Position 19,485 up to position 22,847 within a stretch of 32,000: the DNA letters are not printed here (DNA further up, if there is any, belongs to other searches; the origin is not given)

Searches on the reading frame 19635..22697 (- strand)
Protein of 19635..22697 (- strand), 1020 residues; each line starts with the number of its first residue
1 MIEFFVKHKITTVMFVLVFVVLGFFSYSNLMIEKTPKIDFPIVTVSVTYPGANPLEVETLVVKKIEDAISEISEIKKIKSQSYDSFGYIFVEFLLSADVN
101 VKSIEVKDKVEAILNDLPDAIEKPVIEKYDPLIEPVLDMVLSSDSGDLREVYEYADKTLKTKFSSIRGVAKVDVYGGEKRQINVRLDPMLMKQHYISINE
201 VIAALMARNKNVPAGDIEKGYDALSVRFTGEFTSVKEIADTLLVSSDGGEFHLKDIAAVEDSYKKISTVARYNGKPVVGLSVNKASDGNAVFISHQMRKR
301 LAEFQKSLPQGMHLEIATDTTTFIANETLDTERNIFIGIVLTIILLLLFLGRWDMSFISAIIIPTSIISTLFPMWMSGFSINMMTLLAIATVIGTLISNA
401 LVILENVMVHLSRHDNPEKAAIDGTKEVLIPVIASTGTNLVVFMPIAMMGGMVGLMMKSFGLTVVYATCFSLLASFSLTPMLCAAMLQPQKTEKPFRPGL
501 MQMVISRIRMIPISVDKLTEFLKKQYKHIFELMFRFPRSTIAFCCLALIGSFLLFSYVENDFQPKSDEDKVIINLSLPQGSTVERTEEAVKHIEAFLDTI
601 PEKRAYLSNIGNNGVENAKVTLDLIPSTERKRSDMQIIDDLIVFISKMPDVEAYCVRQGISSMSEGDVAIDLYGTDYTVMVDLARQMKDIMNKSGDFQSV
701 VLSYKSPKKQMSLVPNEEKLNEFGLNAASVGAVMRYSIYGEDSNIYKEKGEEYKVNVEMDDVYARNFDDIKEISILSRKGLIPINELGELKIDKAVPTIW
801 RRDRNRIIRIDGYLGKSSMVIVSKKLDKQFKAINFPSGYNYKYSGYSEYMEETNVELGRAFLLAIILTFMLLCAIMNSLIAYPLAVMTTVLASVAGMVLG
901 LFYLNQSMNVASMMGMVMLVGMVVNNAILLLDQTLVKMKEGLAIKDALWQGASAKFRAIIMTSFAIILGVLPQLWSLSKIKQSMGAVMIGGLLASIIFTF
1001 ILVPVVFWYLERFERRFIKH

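Call 108: search_protein_families(library=pfam, proteins=[window:19635-22697:-], max_evalue=0.0001)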
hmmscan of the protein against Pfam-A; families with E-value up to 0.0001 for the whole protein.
window:19635-22697:- (1020 aa): 1 family
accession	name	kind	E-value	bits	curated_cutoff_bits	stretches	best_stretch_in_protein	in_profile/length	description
PF00873.25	ACR_tran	-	6.5e-214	713.2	28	1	1-1009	1-1019/1021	AcrB/AcrD/AcrF family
